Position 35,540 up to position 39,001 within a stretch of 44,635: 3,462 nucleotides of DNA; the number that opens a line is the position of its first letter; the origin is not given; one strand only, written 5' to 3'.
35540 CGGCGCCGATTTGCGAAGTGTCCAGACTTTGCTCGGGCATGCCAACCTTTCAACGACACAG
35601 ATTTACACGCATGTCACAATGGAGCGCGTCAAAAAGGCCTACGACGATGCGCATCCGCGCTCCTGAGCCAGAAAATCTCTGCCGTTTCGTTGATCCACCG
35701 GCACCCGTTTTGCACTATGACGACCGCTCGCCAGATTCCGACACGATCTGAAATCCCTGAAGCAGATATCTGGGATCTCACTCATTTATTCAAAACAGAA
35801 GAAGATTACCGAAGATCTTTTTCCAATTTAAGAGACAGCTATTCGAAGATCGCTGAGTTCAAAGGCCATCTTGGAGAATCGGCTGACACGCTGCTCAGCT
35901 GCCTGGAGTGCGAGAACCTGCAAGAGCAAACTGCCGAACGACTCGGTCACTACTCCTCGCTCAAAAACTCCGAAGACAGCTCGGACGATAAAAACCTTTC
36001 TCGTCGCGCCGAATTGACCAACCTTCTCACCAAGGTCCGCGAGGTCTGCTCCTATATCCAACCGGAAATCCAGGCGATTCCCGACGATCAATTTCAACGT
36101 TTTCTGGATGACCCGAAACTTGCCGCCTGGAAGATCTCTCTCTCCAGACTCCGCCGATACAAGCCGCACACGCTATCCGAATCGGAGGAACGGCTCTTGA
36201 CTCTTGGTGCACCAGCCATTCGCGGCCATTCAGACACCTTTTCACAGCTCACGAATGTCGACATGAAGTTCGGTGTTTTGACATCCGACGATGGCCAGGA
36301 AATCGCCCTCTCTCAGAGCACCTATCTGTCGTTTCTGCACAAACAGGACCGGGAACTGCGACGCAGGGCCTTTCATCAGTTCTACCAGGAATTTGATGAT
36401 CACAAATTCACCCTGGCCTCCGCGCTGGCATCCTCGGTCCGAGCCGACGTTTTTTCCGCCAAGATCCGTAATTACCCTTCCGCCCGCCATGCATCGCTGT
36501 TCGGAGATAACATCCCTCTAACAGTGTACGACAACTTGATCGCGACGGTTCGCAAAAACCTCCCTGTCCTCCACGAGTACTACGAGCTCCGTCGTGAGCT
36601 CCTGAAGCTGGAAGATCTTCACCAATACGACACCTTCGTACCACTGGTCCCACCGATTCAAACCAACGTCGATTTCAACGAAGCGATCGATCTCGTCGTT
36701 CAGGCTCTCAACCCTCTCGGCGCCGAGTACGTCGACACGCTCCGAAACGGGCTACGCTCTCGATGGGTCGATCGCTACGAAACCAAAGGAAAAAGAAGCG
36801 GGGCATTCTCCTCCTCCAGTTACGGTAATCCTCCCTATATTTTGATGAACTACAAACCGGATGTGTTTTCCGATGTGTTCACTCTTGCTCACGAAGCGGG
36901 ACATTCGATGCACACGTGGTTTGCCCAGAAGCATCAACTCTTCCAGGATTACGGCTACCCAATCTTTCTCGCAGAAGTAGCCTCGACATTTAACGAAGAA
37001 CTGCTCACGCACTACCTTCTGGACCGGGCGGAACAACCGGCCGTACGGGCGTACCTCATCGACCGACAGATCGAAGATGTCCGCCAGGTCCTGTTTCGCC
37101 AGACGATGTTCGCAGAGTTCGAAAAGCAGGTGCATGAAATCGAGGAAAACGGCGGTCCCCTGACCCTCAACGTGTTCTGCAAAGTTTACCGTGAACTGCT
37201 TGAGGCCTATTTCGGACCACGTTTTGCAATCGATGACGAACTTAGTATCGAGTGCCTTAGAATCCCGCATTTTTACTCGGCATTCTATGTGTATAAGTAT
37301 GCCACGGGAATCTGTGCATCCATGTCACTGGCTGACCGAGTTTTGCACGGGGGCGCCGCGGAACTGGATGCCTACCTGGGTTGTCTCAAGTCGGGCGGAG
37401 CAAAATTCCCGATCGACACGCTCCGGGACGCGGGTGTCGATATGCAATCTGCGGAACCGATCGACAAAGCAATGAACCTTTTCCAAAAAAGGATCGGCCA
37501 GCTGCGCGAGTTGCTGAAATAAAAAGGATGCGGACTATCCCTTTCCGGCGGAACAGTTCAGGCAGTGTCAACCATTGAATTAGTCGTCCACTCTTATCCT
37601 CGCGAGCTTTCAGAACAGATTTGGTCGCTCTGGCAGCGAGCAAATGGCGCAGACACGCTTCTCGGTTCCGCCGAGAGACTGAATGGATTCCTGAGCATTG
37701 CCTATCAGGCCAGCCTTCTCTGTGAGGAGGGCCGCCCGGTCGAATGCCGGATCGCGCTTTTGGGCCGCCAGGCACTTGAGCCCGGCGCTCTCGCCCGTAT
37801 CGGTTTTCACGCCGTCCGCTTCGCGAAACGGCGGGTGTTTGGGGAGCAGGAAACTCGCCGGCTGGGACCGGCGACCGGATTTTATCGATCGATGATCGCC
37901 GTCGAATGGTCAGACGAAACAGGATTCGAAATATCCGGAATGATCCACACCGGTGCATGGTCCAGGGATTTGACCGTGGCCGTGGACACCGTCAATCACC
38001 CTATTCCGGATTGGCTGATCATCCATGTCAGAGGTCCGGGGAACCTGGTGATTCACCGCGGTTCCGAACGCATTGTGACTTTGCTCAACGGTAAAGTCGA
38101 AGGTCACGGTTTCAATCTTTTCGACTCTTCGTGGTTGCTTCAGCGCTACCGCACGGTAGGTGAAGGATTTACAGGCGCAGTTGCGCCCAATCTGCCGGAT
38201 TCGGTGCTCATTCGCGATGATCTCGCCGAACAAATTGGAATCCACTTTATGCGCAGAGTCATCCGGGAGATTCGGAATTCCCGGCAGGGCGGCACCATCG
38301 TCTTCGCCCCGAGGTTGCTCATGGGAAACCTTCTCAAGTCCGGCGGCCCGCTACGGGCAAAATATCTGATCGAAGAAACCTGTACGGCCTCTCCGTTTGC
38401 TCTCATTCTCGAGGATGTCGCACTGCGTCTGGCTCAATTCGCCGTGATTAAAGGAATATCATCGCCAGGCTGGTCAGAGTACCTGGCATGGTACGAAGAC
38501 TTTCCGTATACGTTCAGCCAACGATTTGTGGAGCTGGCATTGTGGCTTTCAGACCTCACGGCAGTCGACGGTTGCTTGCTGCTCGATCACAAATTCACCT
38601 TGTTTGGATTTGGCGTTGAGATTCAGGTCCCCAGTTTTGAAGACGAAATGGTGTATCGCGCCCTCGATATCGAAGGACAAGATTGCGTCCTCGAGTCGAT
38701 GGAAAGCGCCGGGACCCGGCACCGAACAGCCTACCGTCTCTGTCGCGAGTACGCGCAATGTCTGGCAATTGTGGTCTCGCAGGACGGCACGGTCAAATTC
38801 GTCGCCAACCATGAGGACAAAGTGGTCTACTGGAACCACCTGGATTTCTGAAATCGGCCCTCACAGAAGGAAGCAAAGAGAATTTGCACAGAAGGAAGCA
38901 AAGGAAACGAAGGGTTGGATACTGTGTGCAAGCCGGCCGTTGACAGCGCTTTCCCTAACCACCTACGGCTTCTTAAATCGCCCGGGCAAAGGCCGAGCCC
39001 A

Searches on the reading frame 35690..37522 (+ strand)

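Call 15: search_protein_families(library=pfam, proteins=[window:35690-37522:+])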
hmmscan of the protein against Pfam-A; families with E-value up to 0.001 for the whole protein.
window:35690-37522:+ (610 aa): 2 families
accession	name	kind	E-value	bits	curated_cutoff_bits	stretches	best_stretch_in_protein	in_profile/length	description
PF01432.26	Peptidase_M3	-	3.2e-73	248.1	27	1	215-596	2-456/457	Peptidase family M3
PF08439.15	Peptidase_M3_N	-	1.5e-19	70.4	25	1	126-194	1-70/70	Oligopeptidase F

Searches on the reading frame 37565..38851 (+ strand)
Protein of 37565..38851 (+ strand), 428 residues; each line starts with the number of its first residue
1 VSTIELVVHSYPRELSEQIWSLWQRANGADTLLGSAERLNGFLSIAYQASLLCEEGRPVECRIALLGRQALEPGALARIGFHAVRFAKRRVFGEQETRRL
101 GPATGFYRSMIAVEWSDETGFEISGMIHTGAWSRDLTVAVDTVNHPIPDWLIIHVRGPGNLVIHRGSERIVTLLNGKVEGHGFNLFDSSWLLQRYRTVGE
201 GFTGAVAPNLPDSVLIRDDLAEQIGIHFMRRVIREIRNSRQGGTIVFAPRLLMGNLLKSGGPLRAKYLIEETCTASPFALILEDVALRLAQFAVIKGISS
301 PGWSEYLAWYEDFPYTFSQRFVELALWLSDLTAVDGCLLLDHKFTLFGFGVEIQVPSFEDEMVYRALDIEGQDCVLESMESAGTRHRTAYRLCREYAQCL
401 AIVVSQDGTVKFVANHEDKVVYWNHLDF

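Call 15: search_protein_families(library=pfam, proteins=[window:37565-38851:+])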
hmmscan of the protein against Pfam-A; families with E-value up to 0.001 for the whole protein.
window:37565-38851:+ (428 aa): 2 families
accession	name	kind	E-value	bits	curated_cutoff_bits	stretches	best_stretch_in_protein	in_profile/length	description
PF21751.2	DACNV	-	2e-18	66.8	27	1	35-128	8-98/98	Probable sensor domain DACNV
PF02457.21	DAC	-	1.1e-05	25.5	27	1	377-415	73-116/119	DisA bacterial checkpoint controller nucleotide-binding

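Call 38: find_homologous_proteins(query=window:37565-38851:+, max_evalue=1e-30)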
Query window:37565-38851:+ (428 aa): 230 proteins with E <= 1e-30 among 8000 candidates; the best 120 are listed.
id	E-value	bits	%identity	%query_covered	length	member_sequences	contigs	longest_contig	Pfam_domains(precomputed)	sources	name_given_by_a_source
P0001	1.1e-289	978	99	100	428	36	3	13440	PF21751.3,PF02457.22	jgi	jgi:hypothetical protein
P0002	3.0e-264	894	90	100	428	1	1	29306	PF21751.3,PF02457.22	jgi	jgi:hypothetical protein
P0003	2.6e-258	875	88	100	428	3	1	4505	PF21751.3,PF02457.22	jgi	jgi:hypothetical protein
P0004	6.6e-255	863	87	100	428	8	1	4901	PF21751.3,PF02457.22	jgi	jgi:hypothetical protein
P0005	4.3e-254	861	86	100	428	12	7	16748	PF21751.3,PF02457.22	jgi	jgi:hypothetical protein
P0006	8.7e-254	860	87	100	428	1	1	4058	PF21751.3,PF02457.22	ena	-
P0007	1.3e-252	856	87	100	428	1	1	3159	PF21751.3,PF02457.22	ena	-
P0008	2.1e-248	842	85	100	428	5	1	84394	PF21751.3,PF02457.22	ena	-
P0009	2.6e-246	835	86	100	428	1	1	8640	PF21751.3,PF02457.22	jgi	jgi:hypothetical protein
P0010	1.5e-244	829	84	99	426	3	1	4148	PF21751.3,PF02457.22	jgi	jgi:hypothetical protein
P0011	1.7e-244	829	84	100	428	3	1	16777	PF21751.3,PF02457.22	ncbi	-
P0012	3.2e-244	828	83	100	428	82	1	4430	PF21751.3,PF02457.22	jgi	jgi:DisA bacterial checkpoint controller nucleotide-binding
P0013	6.1e-244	827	83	100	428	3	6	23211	PF21751.3,PF02457.22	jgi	jgi:hypothetical protein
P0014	2.5e-243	825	84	100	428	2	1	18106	PF21751.3,PF02457.22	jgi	jgi:hypothetical protein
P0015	2.6e-243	825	83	100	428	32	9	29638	PF21751.3,PF02457.22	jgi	jgi:hypothetical protein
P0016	2.8e-243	825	84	100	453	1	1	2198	PF21751.3,PF02457.22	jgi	jgi:hypothetical protein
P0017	3.3e-242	822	83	100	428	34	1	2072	PF21751.3,PF02457.22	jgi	jgi:hypothetical protein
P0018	3.4e-242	822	83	100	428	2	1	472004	PF21751.3,PF02457.22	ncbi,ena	-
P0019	2.6e-241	819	82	100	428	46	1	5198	PF21751.3,PF02457.22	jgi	jgi:hypothetical protein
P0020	2.9e-240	815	82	100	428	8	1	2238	PF21751.3,PF02457.22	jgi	jgi:hypothetical protein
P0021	3.8e-240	815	83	100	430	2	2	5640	PF21751.3,PF02457.22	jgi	jgi:DisA bacterial checkpoint controller nucleotide-binding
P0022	5.0e-240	814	82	100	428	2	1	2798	PF21751.3,PF02457.22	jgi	jgi:hypothetical protein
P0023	1.1e-239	813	84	98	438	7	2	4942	PF21751.3,PF02457.22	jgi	jgi:DisA bacterial checkpoint controller nucleotide-binding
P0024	2.1e-239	812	86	94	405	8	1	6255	PF21751.3,PF02457.22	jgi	-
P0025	1.2e-238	810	87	94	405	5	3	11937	PF21751.3,PF02457.22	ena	-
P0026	8.0e-234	794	80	100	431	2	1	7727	PF21751.3,PF02457.22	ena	-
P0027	2.8e-233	792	80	100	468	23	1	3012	PF21751.3,PF02457.22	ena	-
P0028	4.8e-233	791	81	100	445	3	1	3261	PF21751.3,PF02457.22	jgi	jgi:DisA bacterial checkpoint controller nucleotide-binding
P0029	1.5e-232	790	85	94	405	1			PF21751.3,PF02457.22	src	-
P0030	1.9e-232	789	85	94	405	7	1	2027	PF21751.3,PF02457.22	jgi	jgi:hypothetical protein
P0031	8.6e-232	787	79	100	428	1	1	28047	PF21751.3,PF02457.22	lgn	-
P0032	6.1e-231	785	79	100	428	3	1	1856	PF21751.3,PF02457.22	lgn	-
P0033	2.0e-230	783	85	94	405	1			PF21751.3,PF02457.22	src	-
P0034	3.6e-230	782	85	94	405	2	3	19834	PF21751.3,PF02457.22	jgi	jgi:hypothetical protein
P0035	3.4e-229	779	79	100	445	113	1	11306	PF21751.3,PF02457.22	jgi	-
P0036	9.5e-229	777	83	94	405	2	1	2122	PF21751.3,PF02457.22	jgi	jgi:hypothetical protein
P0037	5.4e-227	771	78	100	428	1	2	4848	PF21751.3,PF02457.22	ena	-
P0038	7.3e-227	771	79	100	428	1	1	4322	PF21751.3,PF02457.22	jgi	jgi:DisA bacterial checkpoint controller nucleotide-binding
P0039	1.3e-226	770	78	100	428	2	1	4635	PF21751.3,PF02457.22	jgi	-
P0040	1.4e-226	770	79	100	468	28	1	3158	PF21751.3,PF02457.22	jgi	jgi:hypothetical protein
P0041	4.7e-226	768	82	94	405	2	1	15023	PF21751.3,PF02457.22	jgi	jgi:hypothetical protein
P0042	1.4e-225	767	82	94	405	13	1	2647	PF21751.3,PF02457.22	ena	-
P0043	4.1e-224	762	78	100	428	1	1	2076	PF21751.3,PF02457.22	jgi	jgi:hypothetical protein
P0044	1.0e-223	761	77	100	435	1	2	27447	PF21751.3,PF02457.22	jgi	jgi:DisA bacterial checkpoint controller nucleotide-binding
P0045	4.2e-223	759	77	100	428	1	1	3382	PF21751.3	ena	-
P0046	4.8e-223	758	76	100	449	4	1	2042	PF21751.3,PF02457.22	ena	-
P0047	9.5e-223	758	76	100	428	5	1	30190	PF21751.3,PF02457.22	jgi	jgi:hypothetical protein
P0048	2.6e-222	756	76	100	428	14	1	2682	PF21751.3,PF02457.22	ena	-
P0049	3.5e-222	756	77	100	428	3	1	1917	PF21751.3,PF02457.22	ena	-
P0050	8.6e-222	754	76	100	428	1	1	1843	PF21751.3,PF02457.22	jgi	jgi:hypothetical protein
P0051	1.9e-221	753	77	100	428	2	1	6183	PF21751.3,PF02457.22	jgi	jgi:DisA bacterial checkpoint controller nucleotide-binding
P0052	3.0e-221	753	77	100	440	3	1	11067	PF21751.3,PF02457.22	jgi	jgi:hypothetical protein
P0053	6.2e-221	752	77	100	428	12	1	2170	PF21751.3,PF02457.22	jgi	jgi:hypothetical protein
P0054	9.5e-220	748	76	100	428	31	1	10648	PF21751.3,PF02457.22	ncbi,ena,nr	ncbi:MAG: DNA integrity scanning protein DisA nucleotide-binding domain protein [Verrucomicrobia bac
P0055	9.7e-219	744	77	100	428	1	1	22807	PF21751.3,PF02457.22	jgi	jgi:hypothetical protein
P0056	3.3e-217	739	75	100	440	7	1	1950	PF21751.3,PF02457.22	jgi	jgi:hypothetical protein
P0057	6.7e-216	735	74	100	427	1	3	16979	PF21751.3,PF02457.22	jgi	jgi:hypothetical protein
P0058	1.4e-212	724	83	88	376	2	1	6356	PF21751.3,PF02457.22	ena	-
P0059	6.5e-209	712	72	100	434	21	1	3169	PF21751.3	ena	-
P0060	1.0e-203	695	99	71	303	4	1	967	PF02457.22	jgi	jgi:hypothetical protein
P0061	1.0e-193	662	78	84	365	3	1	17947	PF21751.3,PF02457.22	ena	-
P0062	2.4e-189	647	67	98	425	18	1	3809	PF21751.3,PF02457.22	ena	-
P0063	4.3e-189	647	66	98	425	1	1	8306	PF21751.3,PF02457.22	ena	-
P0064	1.4e-188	645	65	99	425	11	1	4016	PF21751.3,PF02457.22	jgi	jgi:DisA bacterial checkpoint controller nucleotide-binding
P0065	5.3e-188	643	66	98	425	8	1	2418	PF21751.3,PF02457.22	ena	-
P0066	5.6e-188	643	64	99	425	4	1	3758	PF21751.3,PF02457.22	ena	-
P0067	1.6e-187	641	65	99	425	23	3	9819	PF21751.3,PF02457.22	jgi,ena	-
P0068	2.8e-186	637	64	99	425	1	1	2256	PF21751.3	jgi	jgi:DisA bacterial checkpoint controller nucleotide-binding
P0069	2.7e-184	631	64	99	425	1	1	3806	PF21751.3,PF02457.22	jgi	jgi:hypothetical protein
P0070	3.4e-183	627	64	100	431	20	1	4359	PF21751.3,PF02457.22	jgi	jgi:hypothetical protein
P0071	1.5e-182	625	64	99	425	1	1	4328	PF21751.3,PF02457.22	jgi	jgi:hypothetical protein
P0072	2.7e-182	624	64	98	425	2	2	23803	PF21751.3,PF02457.22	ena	-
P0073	1.3e-181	622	64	99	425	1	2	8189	PF21751.3,PF02457.22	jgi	jgi:DisA bacterial checkpoint controller nucleotide-binding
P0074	3.8e-181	620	63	100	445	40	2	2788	PF21751.3,PF02457.22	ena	-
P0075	9.9e-181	619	64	99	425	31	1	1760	PF21751.3,PF02457.22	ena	-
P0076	9.9e-181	619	66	98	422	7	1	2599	PF21751.3,PF02457.22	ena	-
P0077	1.3e-177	609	63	98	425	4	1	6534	PF21751.3,PF02457.22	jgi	-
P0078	1.4e-173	596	85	71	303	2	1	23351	PF02457.22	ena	-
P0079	7.3e-167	573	67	86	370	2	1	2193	PF21751.3,PF02457.22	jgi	jgi:hypothetical protein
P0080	9.1e-149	514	54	98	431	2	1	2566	PF21751.3,PF02457.22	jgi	jgi:hypothetical protein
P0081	1.0e-143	497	53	98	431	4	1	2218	PF21751.3,PF02457.22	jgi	jgi:sensor domain DACNV-containing protein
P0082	1.7e-141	490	83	60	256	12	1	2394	PF02457.22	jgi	-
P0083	2.4e-140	486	52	100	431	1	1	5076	PF21751.3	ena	-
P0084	6.2e-139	481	51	100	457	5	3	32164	PF21751.3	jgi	jgi:hypothetical protein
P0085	7.9e-139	481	51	100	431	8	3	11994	PF21751.3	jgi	jgi:hypothetical protein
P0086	8.4e-139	481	73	69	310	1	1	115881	PF21751.3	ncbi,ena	-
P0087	2.1e-138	480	51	100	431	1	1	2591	PF21751.3,PF02457.22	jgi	jgi:DisA bacterial checkpoint controller nucleotide-binding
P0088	3.3e-138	479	50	100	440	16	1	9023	PF21751.3,PF02457.22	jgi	jgi:hypothetical protein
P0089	3.8e-138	479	51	100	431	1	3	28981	PF21751.3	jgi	jgi:hypothetical protein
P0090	5.5e-138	478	51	100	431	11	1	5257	PF21751.3,PF02457.22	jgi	jgi:hypothetical protein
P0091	9.9e-138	477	51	100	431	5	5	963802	PF21751.3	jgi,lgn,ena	jgi:hypothetical protein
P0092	9.9e-138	477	51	99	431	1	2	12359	PF21751.3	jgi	jgi:hypothetical protein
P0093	1.2e-137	477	51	100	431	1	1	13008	PF21751.3,PF02457.22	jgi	jgi:DisA bacterial checkpoint controller nucleotide-binding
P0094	1.7e-137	477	51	98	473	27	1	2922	PF21751.3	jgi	jgi:hypothetical protein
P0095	6.0e-137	475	50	100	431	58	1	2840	PF21751.3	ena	-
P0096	7.3e-137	475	50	100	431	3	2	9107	PF21751.3,PF02457.22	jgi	jgi:sensor domain DACNV-containing protein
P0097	9.3e-137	474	51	100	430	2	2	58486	PF21751.3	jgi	jgi:hypothetical protein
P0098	1.1e-136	474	50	100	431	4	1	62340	PF21751.3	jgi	jgi:hypothetical protein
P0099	2.0e-136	473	50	98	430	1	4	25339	PF21751.3,PF02457.22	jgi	jgi:hypothetical protein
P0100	2.7e-136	473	50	100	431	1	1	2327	PF21751.3,PF02457.22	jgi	jgi:hypothetical protein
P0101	2.9e-136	473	50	98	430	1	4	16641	PF21751.3,PF02457.22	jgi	jgi:Probable sensor domain DACNV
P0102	4.1e-136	472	50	100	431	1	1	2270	PF21751.3,PF02457.22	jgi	jgi:hypothetical protein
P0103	5.3e-136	472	51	100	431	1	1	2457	PF21751.3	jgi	jgi:Probable sensor domain DACNV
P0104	6.1e-136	471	50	99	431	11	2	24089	PF21751.3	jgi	jgi:sensor domain DACNV-containing protein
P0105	7.6e-136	471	50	100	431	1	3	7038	PF21751.3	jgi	jgi:hypothetical protein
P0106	1.3e-134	467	50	100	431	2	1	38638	PF21751.3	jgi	jgi:hypothetical protein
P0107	1.5e-134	467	49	99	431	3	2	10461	PF21751.3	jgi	jgi:hypothetical protein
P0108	1.5e-134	467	50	99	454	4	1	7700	PF21751.3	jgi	jgi:hypothetical protein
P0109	2.4e-134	466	51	100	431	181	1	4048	PF21751.3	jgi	jgi:hypothetical protein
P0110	1.5e-133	464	50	98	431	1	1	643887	PF21751.3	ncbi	-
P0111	9.9e-133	461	50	100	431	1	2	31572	PF21751.3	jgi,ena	-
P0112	1.0e-132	461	49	99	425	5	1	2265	PF21751.3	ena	-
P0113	3.7e-132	459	49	99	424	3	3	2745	PF21751.3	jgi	jgi:hypothetical protein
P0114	4.6e-132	459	49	99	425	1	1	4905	PF21751.3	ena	-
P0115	5.8e-132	458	49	99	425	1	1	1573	PF21751.3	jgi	jgi:hypothetical protein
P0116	1.2e-131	457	49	99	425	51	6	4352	PF21751.3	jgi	jgi:hypothetical protein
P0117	1.5e-131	457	49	99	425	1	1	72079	PF21751.3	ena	-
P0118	4.2e-131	456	49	99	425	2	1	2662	PF21751.3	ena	-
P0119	6.8e-131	455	48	100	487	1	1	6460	PF21751.3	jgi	jgi:hypothetical protein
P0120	1.0e-130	454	49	100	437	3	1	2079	PF21751.3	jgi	jgi:hypothetical protein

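Call 39: find_encoding_contigs(protein=P0002, flank=10000, max_places=1)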
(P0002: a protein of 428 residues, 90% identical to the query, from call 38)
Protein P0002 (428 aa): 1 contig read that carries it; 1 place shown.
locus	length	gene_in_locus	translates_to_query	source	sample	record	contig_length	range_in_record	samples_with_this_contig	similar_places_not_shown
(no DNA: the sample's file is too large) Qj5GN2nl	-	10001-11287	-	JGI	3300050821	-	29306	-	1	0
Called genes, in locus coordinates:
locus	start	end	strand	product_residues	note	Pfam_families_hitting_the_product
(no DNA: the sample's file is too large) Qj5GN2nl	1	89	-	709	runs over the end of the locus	PF00535:Glycos_transf_2, PF13506:Glyco_transf_21 (weak), PF13632:Glyco_trans_2_3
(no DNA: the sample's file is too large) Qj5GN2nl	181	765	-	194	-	-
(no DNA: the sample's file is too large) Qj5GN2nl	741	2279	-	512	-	PF04349:MdoG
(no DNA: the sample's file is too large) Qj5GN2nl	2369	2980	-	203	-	PF01726:LexA_DNA_bind, PF00717:Peptidase_S24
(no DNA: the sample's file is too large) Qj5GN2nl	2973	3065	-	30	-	-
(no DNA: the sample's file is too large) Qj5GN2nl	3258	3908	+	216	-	-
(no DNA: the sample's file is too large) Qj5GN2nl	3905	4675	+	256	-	-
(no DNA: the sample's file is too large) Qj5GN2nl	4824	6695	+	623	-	PF16258:DUF4912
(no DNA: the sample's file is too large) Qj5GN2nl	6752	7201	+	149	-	PF00210:Ferritin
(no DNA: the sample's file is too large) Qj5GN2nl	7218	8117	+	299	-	PF02899:Phage_int_SAM_1, PF13495:Phage_int_SAM_4, PF00589:Phage_integrase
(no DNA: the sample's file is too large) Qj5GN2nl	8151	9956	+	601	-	PF08439:Peptidase_M3_N, PF01432:Peptidase_M3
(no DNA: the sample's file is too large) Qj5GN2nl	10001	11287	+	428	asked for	PF21751:DACNV, PF02457:DAC (faint)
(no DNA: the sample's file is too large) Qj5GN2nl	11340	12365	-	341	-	PF00670:AdoHcyase_NAD (weak), PF02826:2-Hacid_dh_C, PF03807:F420_oxidored (weak), PF07991:KARI_N, PF01450:KARI_C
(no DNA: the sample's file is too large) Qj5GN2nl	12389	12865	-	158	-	PF01842:ACT, PF22629:ACT_AHAS_ss, PF13710:ACT_5, PF10369:ALS_ss_C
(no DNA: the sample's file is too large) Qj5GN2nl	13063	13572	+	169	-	PF00702:Hydrolase, PF13419:HAD_2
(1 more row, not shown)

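Call 40: find_encoding_contigs(protein=P0008, flank=10000, max_places=1)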
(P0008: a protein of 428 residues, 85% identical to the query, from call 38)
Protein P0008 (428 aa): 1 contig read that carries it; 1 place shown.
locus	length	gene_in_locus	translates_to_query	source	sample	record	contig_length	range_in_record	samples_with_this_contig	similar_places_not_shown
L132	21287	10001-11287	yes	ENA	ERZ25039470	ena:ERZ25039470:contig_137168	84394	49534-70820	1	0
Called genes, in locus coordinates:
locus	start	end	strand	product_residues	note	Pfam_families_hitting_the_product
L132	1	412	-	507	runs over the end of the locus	PF04349:MdoG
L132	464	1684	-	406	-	PF00890:FAD_binding_2 (weak), PF01266:DAO, PF07992:Pyr_redox_2 (weak)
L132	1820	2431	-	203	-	PF01726:LexA_DNA_bind, PF00717:Peptidase_S24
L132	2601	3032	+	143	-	-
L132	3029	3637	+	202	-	-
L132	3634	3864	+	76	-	-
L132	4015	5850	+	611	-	PF16258:DUF4912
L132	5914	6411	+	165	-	PF00210:Ferritin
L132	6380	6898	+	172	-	PF13495:Phage_int_SAM_4, PF02899:Phage_int_SAM_1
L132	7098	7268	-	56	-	-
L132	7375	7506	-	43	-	-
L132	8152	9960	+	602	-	PF08439:Peptidase_M3_N, PF01432:Peptidase_M3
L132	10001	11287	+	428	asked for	PF21751:DACNV, PF02457:DAC (faint)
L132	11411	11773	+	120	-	-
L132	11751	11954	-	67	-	-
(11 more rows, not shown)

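Call 41: find_encoding_contigs(protein=P0018, flank=10000, max_places=1)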
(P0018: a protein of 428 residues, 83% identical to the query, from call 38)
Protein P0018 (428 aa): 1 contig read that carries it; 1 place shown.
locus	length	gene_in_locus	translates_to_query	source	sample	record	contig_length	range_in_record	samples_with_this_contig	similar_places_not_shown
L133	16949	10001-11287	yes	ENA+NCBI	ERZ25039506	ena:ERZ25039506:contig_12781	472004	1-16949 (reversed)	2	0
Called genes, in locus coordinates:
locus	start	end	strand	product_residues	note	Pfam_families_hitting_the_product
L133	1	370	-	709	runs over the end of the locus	PF00535:Glycos_transf_2, PF13632:Glyco_trans_2_3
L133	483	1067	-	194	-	-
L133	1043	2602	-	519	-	PF04349:MdoG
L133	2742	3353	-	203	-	PF01726:LexA_DNA_bind, PF00717:Peptidase_S24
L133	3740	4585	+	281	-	-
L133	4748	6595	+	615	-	PF16258:DUF4912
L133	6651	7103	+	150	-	PF00210:Ferritin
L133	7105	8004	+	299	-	PF02899:Phage_int_SAM_1, PF13495:Phage_int_SAM_4, PF00589:Phage_integrase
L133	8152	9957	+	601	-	PF08439:Peptidase_M3_N, PF01432:Peptidase_M3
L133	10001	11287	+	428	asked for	PF21751:DACNV, PF02457:DAC (faint)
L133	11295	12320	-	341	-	PF00670:AdoHcyase_NAD (weak), PF02826:2-Hacid_dh_C (weak), PF03807:F420_oxidored (weak), PF07991:KARI_N, PF01450:KARI_C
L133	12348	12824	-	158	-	PF01842:ACT, PF22629:ACT_AHAS_ss, PF13710:ACT_5, PF10369:ALS_ss_C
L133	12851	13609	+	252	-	PF00702:Hydrolase, PF13419:HAD_2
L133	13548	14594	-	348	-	PF00768:Peptidase_S11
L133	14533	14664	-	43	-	-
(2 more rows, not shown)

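Call 42: find_encoding_contigs(protein=P0047, flank=10000, max_places=1)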
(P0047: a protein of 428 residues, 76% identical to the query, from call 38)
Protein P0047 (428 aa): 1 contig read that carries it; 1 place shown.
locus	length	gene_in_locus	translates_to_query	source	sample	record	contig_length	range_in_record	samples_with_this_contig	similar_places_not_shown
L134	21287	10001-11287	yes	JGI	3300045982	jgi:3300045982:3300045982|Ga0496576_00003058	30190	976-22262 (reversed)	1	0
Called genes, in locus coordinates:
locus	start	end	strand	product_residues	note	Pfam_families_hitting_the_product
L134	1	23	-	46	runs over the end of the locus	-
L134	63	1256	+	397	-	PF13439:Glyco_transf_4 (weak), PF00534:Glycos_transf_1, PF13692:Glyco_trans_1_4, PF13524:Glyco_trans_1_2 (weak)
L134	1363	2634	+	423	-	-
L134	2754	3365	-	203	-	PF01726:LexA_DNA_bind, PF00717:Peptidase_S24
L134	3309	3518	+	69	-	-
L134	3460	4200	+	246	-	-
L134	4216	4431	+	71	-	-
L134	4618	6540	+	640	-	PF16258:DUF4912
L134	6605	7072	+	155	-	PF00210:Ferritin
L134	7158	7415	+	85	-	PF02899:Phage_int_SAM_1, PF13495:Phage_int_SAM_4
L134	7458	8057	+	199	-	PF00589:Phage_integrase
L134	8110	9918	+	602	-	PF08439:Peptidase_M3_N, PF01432:Peptidase_M3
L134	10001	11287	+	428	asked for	PF21751:DACNV, PF02457:DAC (faint)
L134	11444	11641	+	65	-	-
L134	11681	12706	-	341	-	PF00670:AdoHcyase_NAD (weak), PF02826:2-Hacid_dh_C (weak), PF03446:NAD_binding_2 (faint), PF03807:F420_oxidored (weak), PF07991:KARI_N, PF01450:KARI_C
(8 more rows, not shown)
